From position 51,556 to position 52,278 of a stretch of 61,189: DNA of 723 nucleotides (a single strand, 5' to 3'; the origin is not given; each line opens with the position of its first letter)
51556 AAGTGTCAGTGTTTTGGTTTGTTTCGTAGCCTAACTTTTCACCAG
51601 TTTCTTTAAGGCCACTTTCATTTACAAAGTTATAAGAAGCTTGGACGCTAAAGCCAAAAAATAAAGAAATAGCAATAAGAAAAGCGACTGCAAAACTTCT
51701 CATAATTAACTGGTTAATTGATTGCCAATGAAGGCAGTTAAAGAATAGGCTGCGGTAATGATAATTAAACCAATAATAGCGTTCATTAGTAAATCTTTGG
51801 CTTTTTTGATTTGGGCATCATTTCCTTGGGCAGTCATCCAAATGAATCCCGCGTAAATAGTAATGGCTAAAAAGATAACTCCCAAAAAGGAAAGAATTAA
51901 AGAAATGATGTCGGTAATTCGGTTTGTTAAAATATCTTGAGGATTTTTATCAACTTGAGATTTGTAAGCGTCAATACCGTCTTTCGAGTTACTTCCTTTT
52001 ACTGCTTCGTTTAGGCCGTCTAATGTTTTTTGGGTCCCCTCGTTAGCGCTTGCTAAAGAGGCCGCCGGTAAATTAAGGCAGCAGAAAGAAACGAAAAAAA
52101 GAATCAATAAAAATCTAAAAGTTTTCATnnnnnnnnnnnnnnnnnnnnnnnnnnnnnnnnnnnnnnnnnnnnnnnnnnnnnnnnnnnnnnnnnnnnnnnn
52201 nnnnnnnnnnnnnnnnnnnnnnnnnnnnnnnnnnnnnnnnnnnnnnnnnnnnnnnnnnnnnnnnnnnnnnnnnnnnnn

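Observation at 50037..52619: Six-gene tandem array of VirB2/TrbC-like 'pilin' paralogs with hypervariable ectodomains and no secretion machinery in view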

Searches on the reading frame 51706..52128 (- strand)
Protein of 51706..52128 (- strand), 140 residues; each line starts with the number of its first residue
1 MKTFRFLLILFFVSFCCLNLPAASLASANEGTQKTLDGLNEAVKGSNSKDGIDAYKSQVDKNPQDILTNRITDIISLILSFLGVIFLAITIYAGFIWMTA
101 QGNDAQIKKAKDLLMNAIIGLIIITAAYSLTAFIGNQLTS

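Call 3: search_protein_families(library=pfam, proteins=[window:51706-52128:-], max_evalue=1)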
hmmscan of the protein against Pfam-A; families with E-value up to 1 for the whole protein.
window:51706-52128:- (140 aa): 8 families
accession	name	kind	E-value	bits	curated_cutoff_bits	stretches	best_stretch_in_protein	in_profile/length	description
PF18895.5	T4SS_pilin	-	9.6e-09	35.6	26.6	1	67-133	8-70/71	Type IV secretion system pilin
PF10810.13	DUF2545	-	0.035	14.7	27.8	1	71-124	22-72/80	Protein of unknown function (DUF2545)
PF08449.17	UAA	-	0.039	13.5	26.2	1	88-136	128-179/311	UAA transporter family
PF05569.17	Peptidase_M56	-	0.091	12.4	31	1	19-100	48-127/296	BlaR1 peptidase M56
PF04290.18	DctQ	-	0.11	12.9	28.3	1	67-125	57-114/132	Tripartite ATP-independent periplasmic transporters, DctQ component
PF20990.2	DUF2207_C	-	0.13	12.3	33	1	33-132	108-185/247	Predicted membrane protein (DUF2207) C-terminal domain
PF00335.26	Tetraspanin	-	0.14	12.2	32.1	0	74-135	7-64/225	Tetraspanin family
PF05545.16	FixQ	-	0.36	11.2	29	1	80-113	11-44/49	Cbb3-type cytochrome oxidase component FixQ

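Call 15: find_homologous_proteins(query=window:51706-52128:-, max_evalue=0.001)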
Query window:51706-52128:- (140 aa): 52 proteins with E <= 0.001 among 89 candidates.
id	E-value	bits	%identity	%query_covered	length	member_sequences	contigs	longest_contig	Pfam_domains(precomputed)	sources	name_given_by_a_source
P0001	4.4e-76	271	93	99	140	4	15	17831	PF18895.6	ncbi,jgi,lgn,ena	jgi:hypothetical protein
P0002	9.5e-74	263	90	99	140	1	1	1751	PF18895.6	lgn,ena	-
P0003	5.5e-73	261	89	99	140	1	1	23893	PF18895.6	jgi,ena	jgi:hypothetical protein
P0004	1.7e-62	227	81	99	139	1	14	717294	PF18895.6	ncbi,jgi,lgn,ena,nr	ncbi:MAG: hypothetical protein JST_000689 [Candidatus Parcubacteria bacterium]|jgi:hypothetical prot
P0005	2.4e-62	226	78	99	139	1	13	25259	PF18895.6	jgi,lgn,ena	-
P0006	1.5e-56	208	74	99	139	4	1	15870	PF18895.6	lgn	-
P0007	1.7e-40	156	94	58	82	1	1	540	PF18895.6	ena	-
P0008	1.3e-24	105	47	90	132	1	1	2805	PF18895.6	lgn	-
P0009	3.2e-23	100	53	73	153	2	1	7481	PF18895.6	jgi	-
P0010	7.9e-22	96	50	75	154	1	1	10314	PF18895.6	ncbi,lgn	-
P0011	7.9e-20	89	69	48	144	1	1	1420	PF18895.6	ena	-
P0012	2.1e-19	88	51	61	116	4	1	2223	PF18895.6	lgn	-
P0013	2.1e-17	81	43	89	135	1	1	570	PF18895.6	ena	-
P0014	2.2e-17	81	43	74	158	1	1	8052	PF18895.6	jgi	jgi:hypothetical protein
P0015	2.8e-17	81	38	95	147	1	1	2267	PF18895.6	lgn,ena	-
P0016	6.6e-17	80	52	63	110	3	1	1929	PF18895.6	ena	-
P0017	3.1e-16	77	47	75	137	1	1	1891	PF18895.6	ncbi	-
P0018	6.1e-16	76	39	95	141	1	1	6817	PF18895.6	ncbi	ncbi:MAG: hypothetical protein V1688_00200 [bacterium]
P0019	7.5e-16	76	51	56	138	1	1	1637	PF18895.6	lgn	-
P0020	8.7e-16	76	43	85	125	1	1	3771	PF18895.6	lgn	-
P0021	9.8e-16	76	48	70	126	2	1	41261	PF18895.6,PF04956.19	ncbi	ncbi:MAG: Mbov_0395 family pilin-like conjugal transfer protein [Parcubacteria group bacterium]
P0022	1.7e-15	75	54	55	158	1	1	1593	PF18895.6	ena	-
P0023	1.9e-15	75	45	86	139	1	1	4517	PF18895.6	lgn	-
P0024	2.9e-15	74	53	51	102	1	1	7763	PF18895.6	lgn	-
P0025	3.4e-15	74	52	63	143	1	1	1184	PF18895.6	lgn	-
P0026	9.4e-15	73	49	62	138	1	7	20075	PF18895.6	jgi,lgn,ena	-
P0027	9.7e-15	73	41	95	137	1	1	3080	PF18895.6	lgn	-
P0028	1.0e-14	73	36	89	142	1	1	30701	PF18895.6,PF04956.19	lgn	-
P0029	2.8e-14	71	44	75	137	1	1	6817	PF18895.6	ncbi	ncbi:MAG: hypothetical protein V1688_00210 [bacterium]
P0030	2.9e-14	71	58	44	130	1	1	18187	PF18895.6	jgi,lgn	-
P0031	3.2e-14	71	47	68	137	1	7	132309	PF18895.6,PF04956.19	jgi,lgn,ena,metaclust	jgi:uncharacterized membrane protein (DUF373 family)|metaclust:\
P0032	1.3e-13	69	49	49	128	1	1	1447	PF18895.6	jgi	jgi:hypothetical protein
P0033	6.7e-13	67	44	69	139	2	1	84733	PF18895.6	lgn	-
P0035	1.3e-12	66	47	52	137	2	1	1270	PF18895.6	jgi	-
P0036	1.8e-12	65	55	47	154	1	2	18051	PF18895.6,PF04956.19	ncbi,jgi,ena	-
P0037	1.9e-12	65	35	93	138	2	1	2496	PF18895.6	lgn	-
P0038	2.1e-12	65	50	56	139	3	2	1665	PF18895.6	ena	-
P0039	2.5e-12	65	57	49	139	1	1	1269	PF18895.6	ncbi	-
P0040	6.7e-12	63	38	94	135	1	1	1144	PF18895.6,PF04956.19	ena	-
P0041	9.0e-12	63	50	49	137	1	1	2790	PF18895.6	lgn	-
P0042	2.4e-11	62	40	79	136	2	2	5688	PF18895.6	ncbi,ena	-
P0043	7.5e-11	60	35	99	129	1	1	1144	PF18895.6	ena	-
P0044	8.9e-11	60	47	49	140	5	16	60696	PF18895.6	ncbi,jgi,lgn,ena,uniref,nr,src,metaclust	ncbi:MAG: hypothetical protein A3D39_03305 [Candidatus Buchananbacteria bacterium RIFCSPHIGHO2_02_FU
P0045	9.3e-11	60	50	44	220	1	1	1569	PF18895.6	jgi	jgi:hypothetical protein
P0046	1.2e-10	59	44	72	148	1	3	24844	PF18895.6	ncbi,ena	-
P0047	1.7e-10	59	39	94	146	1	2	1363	PF18895.6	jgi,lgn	-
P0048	7.0e-10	57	50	49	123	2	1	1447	PF18895.6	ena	-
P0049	1.1e-9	56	53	43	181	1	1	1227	PF18895.6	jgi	jgi:hypothetical protein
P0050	4.0e-9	54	44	55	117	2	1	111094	PF18895.6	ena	-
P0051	4.6e-8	51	40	63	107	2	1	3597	PF18895.6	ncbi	ncbi:MAG: hypothetical protein AAB969_03285, partial [Patescibacteria group bacterium]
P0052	1.1e-6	47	62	30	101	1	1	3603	PF18895.6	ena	-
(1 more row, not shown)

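Call 16: search_protein_families(library=ncbifam, proteins=[window:51706-52128:-], max_evalue=0.01)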
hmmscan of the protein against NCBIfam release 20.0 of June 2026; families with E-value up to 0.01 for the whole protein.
window:51706-52128:- (140 aa): 2 families
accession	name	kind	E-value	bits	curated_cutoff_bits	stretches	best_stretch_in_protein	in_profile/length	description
NF045849.1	ICE_MMCAP2_0565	equivalog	1.4e-07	31.1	40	1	68-134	10-76/80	Mbov_0395 family pilin-like conjugal transfer protein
TIGR03340.1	phn_DUF6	hypoth_equivalog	0.0022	17.7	288.15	1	59-133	162-230/281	phosphonate utilization associated putative membrane protein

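Call 17: find_encoding_contigs(protein=P0004, flank=10000, max_places=4)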
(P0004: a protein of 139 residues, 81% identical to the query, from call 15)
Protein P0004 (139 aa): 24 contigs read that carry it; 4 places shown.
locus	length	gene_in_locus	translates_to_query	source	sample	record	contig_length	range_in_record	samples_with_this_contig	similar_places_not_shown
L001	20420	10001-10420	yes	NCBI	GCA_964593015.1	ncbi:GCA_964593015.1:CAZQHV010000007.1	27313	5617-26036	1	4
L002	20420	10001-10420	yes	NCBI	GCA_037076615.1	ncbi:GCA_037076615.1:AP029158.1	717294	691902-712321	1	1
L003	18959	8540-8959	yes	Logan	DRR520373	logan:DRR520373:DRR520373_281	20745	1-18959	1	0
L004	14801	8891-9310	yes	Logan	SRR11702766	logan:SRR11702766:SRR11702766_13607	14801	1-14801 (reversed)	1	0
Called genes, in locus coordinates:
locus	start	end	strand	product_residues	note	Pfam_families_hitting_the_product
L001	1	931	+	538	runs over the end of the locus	-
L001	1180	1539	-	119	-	PF01245:Ribosomal_L19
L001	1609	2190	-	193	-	PF13189:Cytidylate_kin2, PF13207:AAA_17, PF13238:AAA_18 (weak), PF02224:Cytidylate_kin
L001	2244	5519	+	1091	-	PF02463:SMC_N, PF13304:AAA_21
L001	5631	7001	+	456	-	PF01547:SBP_bac_1, PF13416:SBP_bac_8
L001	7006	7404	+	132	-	PF18895:T4SS_pilin (weak)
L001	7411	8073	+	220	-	PF13413:HTH_25, PF09136:Glucodextran_B (weak)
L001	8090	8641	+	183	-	PF01209:Ubie_methyltran, PF13847:Methyltransf_31, PF08241:Methyltransf_11, PF08242:Methyltransf_12 (weak), PF13649:Methyltransf_25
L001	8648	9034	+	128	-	-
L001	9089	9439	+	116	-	PF08378:NERD, PF02021:UPF0102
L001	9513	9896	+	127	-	PF18895:T4SS_pilin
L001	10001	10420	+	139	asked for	PF18895:T4SS_pilin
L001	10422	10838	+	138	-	PF18895:T4SS_pilin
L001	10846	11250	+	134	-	PF18895:T4SS_pilin (weak)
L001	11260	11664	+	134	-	PF18895:T4SS_pilin (weak)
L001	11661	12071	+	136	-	PF18895:T4SS_pilin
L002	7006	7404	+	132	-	PF18895:T4SS_pilin (weak)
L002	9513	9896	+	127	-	PF18895:T4SS_pilin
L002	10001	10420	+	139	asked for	PF18895:T4SS_pilin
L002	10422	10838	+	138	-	PF18895:T4SS_pilin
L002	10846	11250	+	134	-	PF18895:T4SS_pilin (weak)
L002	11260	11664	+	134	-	PF18895:T4SS_pilin (weak)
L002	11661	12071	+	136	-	PF18895:T4SS_pilin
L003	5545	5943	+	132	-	PF18895:T4SS_pilin (weak)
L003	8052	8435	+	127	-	PF18895:T4SS_pilin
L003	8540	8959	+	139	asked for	PF18895:T4SS_pilin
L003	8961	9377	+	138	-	PF18895:T4SS_pilin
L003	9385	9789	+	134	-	PF18895:T4SS_pilin (weak)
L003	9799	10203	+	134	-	PF18895:T4SS_pilin (weak)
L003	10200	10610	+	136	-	PF18895:T4SS_pilin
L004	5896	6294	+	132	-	PF18895:T4SS_pilin (weak)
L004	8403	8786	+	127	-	PF18895:T4SS_pilin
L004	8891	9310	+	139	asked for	PF18895:T4SS_pilin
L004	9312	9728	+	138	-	PF18895:T4SS_pilin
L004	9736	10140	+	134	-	PF18895:T4SS_pilin (weak)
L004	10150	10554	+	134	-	PF18895:T4SS_pilin (weak)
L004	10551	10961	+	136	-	PF18895:T4SS_pilin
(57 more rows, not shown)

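Call 18: find_encoding_contigs(protein=P0001, flank=10000, max_places=2)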
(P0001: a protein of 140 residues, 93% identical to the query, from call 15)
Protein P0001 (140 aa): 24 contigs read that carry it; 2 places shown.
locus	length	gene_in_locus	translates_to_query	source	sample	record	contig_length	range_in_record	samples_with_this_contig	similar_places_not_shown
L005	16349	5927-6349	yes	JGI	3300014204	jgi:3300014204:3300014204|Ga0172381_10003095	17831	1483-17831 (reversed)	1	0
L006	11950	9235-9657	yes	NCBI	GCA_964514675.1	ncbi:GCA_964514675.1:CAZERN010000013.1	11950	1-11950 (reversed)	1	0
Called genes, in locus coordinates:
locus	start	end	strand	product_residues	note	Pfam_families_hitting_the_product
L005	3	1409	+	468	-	?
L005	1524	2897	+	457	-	PF01547:SBP_bac_1, PF13416:SBP_bac_8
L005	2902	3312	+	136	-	PF18895:T4SS_pilin (weak)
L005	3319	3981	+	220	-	PF13413:HTH_25, PF09136:Glucodextran_B (weak)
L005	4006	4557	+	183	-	PF01209:Ubie_methyltran, PF13847:Methyltransf_31, PF08241:Methyltransf_11, PF08242:Methyltransf_12 (weak), PF13649:Methyltransf_25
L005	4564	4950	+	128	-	-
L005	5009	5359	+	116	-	PF08378:NERD (weak), PF02021:UPF0102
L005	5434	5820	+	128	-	PF18895:T4SS_pilin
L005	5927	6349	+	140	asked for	PF18895:T4SS_pilin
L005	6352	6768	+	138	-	PF05296:TAS2R (weak), PF18895:T4SS_pilin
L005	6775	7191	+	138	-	PF18895:T4SS_pilin (weak)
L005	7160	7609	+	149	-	PF18895:T4SS_pilin (weak)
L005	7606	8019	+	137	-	PF18895:T4SS_pilin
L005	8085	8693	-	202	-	-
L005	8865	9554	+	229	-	-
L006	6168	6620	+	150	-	PF18895:T4SS_pilin (weak)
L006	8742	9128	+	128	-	PF18895:T4SS_pilin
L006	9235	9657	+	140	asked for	PF18895:T4SS_pilin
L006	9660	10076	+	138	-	PF18895:T4SS_pilin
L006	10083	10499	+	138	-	PF18895:T4SS_pilin (weak)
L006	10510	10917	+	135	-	PF18895:T4SS_pilin (faint)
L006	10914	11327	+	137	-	PF18895:T4SS_pilin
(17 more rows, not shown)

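Call 19: find_encoding_contigs(protein=P0003, flank=10000, max_places=2)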
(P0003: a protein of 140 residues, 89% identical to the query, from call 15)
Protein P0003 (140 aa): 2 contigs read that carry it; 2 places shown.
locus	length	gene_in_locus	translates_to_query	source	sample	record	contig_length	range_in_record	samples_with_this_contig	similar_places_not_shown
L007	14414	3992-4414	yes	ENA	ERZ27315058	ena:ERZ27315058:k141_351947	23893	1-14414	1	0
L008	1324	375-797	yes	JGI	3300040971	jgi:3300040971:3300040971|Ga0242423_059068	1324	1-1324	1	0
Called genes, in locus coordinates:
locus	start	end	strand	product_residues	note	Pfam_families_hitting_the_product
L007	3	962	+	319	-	?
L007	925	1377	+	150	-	PF18895:T4SS_pilin (weak)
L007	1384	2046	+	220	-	PF13413:HTH_25, PF09136:Glucodextran_B (weak)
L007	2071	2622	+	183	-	PF01209:Ubie_methyltran, PF13847:Methyltransf_31, PF08241:Methyltransf_11, PF08242:Methyltransf_12 (weak), PF13649:Methyltransf_25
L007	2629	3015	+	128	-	-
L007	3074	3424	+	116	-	PF08378:NERD, PF02021:UPF0102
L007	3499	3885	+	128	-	PF18895:T4SS_pilin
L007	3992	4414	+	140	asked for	PF18895:T4SS_pilin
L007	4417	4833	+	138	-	PF18895:T4SS_pilin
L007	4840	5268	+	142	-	-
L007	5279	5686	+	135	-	PF18895:T4SS_pilin (faint)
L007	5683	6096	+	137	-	PF18895:T4SS_pilin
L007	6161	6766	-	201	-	-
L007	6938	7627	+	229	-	-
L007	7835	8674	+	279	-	PF01790:LGT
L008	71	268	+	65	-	PF18895:T4SS_pilin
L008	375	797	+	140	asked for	PF18895:T4SS_pilin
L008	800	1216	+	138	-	PF18895:T4SS_pilin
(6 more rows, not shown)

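Call 20: find_encoding_contigs(protein=P0005, flank=10000, max_places=2)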
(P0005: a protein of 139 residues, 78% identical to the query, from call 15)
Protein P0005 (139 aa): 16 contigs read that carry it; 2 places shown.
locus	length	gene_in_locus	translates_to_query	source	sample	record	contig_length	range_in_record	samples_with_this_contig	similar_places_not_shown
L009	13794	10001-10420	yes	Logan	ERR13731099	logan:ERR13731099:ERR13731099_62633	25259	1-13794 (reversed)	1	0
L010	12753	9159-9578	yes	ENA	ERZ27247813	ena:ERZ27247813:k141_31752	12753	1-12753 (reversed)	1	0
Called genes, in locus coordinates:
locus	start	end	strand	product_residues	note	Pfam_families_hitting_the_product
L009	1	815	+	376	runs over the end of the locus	PF14659:Phage_int_SAM_3, PF00589:Phage_integrase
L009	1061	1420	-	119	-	PF01245:Ribosomal_L19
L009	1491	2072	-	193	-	PF13189:Cytidylate_kin2, PF13207:AAA_17 (weak), PF13238:AAA_18, PF02224:Cytidylate_kin (weak)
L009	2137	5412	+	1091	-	PF02463:SMC_N, PF13476:AAA_23, PF13304:AAA_21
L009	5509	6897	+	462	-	PF01547:SBP_bac_1, PF13416:SBP_bac_8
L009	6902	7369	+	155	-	PF18895:T4SS_pilin (weak)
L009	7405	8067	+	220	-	PF13413:HTH_25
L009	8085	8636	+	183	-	PF01209:Ubie_methyltran, PF13847:Methyltransf_31, PF08241:Methyltransf_11, PF08242:Methyltransf_12 (weak), PF13649:Methyltransf_25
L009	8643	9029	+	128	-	-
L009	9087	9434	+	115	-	PF08378:NERD (weak), PF02021:UPF0102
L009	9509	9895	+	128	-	PF18895:T4SS_pilin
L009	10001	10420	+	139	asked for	PF18895:T4SS_pilin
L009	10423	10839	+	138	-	PF18895:T4SS_pilin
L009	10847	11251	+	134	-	PF18895:T4SS_pilin (weak)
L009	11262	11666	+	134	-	PF18895:T4SS_pilin (weak)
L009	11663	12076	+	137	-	PF18895:T4SS_pilin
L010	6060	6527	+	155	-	PF18895:T4SS_pilin (weak)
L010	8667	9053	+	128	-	PF18895:T4SS_pilin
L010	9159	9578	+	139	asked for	PF18895:T4SS_pilin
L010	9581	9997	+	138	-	PF18895:T4SS_pilin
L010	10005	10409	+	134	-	PF18895:T4SS_pilin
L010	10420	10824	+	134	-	PF18895:T4SS_pilin (weak)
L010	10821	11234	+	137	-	PF18895:T4SS_pilin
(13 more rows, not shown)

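Call 21: find_encoding_contigs(protein=P0006, flank=10000, max_places=2)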
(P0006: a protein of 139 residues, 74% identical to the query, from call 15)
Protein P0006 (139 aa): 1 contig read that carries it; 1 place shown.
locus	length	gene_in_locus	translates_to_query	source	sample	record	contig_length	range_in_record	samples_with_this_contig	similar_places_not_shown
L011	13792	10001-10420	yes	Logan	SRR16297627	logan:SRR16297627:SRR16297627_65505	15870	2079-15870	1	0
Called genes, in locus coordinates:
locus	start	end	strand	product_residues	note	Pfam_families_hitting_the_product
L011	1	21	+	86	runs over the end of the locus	-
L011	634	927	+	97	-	-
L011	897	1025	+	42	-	-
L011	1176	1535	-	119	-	PF01245:Ribosomal_L19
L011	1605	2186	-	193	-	PF13189:Cytidylate_kin2, PF13207:AAA_17, PF13238:AAA_18 (weak), PF02224:Cytidylate_kin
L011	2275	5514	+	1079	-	PF02463:SMC_N, PF13304:AAA_21 (weak), PF13476:AAA_23, PF13304:AAA_21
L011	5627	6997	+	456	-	PF01547:SBP_bac_1, PF13416:SBP_bac_8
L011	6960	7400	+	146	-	PF18895:T4SS_pilin (weak)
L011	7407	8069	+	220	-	PF13413:HTH_25, PF09136:Glucodextran_B (weak)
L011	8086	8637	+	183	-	PF01209:Ubie_methyltran, PF13847:Methyltransf_31, PF08241:Methyltransf_11, PF08242:Methyltransf_12 (weak), PF13649:Methyltransf_25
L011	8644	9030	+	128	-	-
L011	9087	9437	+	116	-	PF08378:NERD (weak), PF02021:UPF0102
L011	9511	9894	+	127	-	PF18895:T4SS_pilin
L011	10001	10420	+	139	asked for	PF18895:T4SS_pilin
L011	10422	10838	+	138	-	PF18895:T4SS_pilin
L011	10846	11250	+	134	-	PF18895:T4SS_pilin (weak)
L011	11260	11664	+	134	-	PF18895:T4SS_pilin (weak)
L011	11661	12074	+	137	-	PF18895:T4SS_pilin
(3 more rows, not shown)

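Call 40: find_encoding_contigs(protein=P0021, flank=10000, max_places=1)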
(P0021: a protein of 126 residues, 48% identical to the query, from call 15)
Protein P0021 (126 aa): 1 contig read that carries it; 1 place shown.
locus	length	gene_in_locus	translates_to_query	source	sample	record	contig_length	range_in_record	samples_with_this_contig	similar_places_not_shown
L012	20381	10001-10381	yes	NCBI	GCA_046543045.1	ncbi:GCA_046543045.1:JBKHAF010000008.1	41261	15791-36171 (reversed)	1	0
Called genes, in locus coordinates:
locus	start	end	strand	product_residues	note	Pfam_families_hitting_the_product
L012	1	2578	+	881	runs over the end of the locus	PF02463:SMC_N, PF13175:AAA_15, PF13476:AAA_23, PF13304:AAA_21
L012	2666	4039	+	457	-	PF01547:SBP_bac_1, PF13416:SBP_bac_8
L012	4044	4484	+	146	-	PF18895:T4SS_pilin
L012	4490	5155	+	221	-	PF12844:HTH_19 (weak), PF13413:HTH_25, PF09136:Glucodextran_B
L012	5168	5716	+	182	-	PF05175:MTS (weak), PF01209:Ubie_methyltran, PF13847:Methyltransf_31, PF08241:Methyltransf_11, PF08242:Methyltransf_12 (weak), PF13649:Methyltransf_25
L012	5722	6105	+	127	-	-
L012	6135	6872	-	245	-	PF00535:Glycos_transf_2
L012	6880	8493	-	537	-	-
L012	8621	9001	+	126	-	PF18895:T4SS_pilin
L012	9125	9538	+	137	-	PF18895:T4SS_pilin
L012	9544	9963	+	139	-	PF18895:T4SS_pilin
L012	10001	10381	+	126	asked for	PF04956:TrbC (weak), PF18895:T4SS_pilin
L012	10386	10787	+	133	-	PF18895:T4SS_pilin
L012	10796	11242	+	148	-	PF18895:T4SS_pilin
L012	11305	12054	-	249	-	-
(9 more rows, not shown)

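Call 41: find_encoding_contigs(protein=P0031, flank=10000, max_places=1)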
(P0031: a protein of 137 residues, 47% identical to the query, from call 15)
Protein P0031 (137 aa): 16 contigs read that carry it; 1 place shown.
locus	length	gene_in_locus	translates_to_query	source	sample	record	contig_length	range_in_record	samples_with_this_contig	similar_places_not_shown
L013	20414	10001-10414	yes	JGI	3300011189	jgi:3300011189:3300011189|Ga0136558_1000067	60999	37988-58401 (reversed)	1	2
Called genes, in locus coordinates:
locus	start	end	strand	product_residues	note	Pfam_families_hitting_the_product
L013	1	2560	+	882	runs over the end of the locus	PF02463:SMC_N, PF13175:AAA_15, PF13476:AAA_23, PF13304:AAA_21 (weak), PF02463:SMC_N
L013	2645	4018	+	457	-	PF01547:SBP_bac_1, PF13416:SBP_bac_8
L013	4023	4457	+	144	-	PF18895:T4SS_pilin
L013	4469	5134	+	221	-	PF12844:HTH_19 (faint), PF13413:HTH_25, PF09136:Glucodextran_B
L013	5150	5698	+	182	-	PF01209:Ubie_methyltran, PF05175:MTS (weak), PF13847:Methyltransf_31, PF08241:Methyltransf_11, PF13649:Methyltransf_25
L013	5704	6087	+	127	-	-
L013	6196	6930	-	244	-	PF00535:Glycos_transf_2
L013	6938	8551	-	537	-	-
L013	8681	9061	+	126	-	PF18895:T4SS_pilin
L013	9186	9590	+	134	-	PF18895:T4SS_pilin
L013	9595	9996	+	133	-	PF18895:T4SS_pilin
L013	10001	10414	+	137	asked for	PF04956:TrbC (weak), PF18895:T4SS_pilin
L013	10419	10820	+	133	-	PF18895:T4SS_pilin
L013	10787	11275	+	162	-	PF18895:T4SS_pilin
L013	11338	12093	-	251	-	-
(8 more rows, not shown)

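Call 53: predict_structure(alignment_id=A2)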
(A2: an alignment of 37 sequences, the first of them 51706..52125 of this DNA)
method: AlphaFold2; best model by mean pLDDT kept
length: 139 residues; sequences in the alignment: 37
mean_pLDDT: 70.5   pTM: 0.44
mean pLDDT of the five models: 70.5, 69.8, 69.1, 66.0, 64.9
residues with pLDDT >= 90: 31; 70-90: 48; 50-70: 31; < 50: 29
segments of 3 or more residues with pLDDT < 50: 19-32, 42-55
pLDDT, mean of each block of 10 residues (from residue 1): 68 61 41 51 42 49 68 83 90 91 91 91 87 73
secondary structure, 60 per line:
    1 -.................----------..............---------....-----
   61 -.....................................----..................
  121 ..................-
elements in order: H2-18 H29-42 H52-55 H62-98 H103-138
